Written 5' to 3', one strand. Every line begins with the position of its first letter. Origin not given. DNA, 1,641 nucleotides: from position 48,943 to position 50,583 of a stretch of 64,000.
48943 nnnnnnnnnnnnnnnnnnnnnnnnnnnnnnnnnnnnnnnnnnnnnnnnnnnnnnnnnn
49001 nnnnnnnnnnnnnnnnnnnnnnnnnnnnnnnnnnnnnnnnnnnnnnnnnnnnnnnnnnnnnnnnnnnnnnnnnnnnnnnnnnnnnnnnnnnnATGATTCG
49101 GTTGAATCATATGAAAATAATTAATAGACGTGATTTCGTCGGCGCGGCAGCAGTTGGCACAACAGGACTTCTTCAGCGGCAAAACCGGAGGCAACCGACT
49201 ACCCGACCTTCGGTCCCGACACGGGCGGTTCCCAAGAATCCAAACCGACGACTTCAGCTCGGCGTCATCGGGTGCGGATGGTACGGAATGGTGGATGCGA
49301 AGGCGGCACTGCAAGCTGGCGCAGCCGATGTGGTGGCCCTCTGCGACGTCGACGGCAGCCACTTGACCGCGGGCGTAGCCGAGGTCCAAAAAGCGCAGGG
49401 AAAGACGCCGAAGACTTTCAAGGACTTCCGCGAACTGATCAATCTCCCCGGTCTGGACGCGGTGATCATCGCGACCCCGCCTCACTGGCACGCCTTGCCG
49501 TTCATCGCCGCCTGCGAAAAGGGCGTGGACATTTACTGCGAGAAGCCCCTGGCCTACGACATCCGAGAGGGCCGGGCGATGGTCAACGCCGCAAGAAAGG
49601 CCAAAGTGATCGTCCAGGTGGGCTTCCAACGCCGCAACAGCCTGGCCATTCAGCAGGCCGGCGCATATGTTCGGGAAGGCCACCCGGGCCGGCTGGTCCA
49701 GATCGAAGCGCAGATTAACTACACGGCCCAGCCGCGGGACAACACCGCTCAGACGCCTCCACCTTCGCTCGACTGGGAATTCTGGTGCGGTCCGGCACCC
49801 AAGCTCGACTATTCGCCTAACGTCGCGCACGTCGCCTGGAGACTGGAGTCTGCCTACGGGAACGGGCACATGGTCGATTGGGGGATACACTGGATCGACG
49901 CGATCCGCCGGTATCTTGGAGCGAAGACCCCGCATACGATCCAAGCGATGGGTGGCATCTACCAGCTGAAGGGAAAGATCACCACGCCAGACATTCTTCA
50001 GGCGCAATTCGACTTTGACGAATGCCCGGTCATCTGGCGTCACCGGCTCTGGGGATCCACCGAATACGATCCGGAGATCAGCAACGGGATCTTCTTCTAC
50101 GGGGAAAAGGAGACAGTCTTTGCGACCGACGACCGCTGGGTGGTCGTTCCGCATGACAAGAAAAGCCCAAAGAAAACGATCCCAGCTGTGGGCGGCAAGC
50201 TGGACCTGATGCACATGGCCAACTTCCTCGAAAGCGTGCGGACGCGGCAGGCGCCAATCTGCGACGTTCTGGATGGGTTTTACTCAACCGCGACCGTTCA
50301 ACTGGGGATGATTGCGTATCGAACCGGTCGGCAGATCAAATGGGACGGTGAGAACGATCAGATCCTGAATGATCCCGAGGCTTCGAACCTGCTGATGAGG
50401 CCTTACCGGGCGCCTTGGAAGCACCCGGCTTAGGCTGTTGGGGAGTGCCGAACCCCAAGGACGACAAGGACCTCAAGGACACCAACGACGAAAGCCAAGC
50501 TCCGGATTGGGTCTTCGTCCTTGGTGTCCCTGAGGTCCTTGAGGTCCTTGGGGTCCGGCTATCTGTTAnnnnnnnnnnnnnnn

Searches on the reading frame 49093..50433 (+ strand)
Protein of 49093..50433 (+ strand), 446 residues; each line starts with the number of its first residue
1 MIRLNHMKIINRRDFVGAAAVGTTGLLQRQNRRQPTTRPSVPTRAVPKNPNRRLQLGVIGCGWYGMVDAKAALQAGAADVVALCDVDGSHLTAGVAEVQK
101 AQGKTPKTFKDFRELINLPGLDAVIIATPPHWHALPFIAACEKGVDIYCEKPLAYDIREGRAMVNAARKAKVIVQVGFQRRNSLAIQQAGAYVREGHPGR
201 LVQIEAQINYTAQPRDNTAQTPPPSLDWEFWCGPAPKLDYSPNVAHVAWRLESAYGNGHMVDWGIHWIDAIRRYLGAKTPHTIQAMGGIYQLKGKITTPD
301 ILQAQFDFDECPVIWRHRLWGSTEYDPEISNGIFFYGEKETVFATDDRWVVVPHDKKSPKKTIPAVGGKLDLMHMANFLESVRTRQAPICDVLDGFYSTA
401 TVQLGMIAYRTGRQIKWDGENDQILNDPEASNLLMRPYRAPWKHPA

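Call 4: search_protein_families(library=pfam, proteins=[window:49093-50433:+])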
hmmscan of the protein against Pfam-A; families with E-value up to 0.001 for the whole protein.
window:49093-50433:+ (446 aa): 4 families
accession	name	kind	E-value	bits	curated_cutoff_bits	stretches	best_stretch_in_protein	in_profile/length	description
PF19051.5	GFO_IDH_MocA_C2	-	2.9e-21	76.6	23.3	1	219-443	45-253/254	Oxidoreductase family, C-terminal alpha/beta domain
PF01408.29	GFO_IDH_MocA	-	5.6e-20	72.7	24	1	55-178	2-120/120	Oxidoreductase family, NAD-binding Rossmann fold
PF22725.1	GFO_IDH_MocA_C3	-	1.8e-08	34.9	27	1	245-310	31-94/124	GFO/IDH/MocA C-terminal domain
PF02894.22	GFO_IDH_MocA_C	-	2.1e-06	28.1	22.9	1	242-416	25-217/218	Oxidoreductase family, C-terminal alpha/beta domain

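Call 5: search_protein_families(library=ncbifam, proteins=[window:49093-50433:+])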
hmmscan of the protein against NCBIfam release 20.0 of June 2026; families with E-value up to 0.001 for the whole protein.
window:49093-50433:+ (446 aa): 9 families
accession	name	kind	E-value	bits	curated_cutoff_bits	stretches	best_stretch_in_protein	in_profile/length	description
NF058561.1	BT_2158_fam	equivalog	1.8e-36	125.8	750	1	12-289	2-269/487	glycoside 3-dehydrogenase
TIGR04380.1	myo_inos_iolG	equivalog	5.9e-26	91.1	355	1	54-206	2-150/330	inositol 2-dehydrogenase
NF040723.1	UDP-GlcNAcDh_Arch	equivalog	1.2e-18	67.7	450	1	54-207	1-147/302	UDP-N-acetylglucosamine 3-dehydrogenase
NF052479.1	LevoglcsnDh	equivalog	1.7e-18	66.5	650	1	99-207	52-160/386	levoglucosan dehydrogenase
NF052679.1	InsChiInosDhIolG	equivalog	2.9e-13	49.6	540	1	54-190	3-137/343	bifunctional inositol 2-dehydrogenase/D-chiro-inositol 1-dehydrogenase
NF041392.1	XylDh_Gfo6_Halo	equivalog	3.5e-13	49.1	350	1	51-207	14-169/350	D-xylose 1-dehydrogenase Gfo6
NF058563.1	BT_2159_fam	equivalog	2.8e-07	29.9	650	1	55-203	2-145/350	disaccharide 3-dehydrogenase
NF008607.0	PRK11579.1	subfamily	4e-07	29.3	330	1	53-208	4-152/346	oxidoreductase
NF007574.0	PRK10206.1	equivalog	0.00012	21.2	352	1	109-217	54-161/345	oxidoreductase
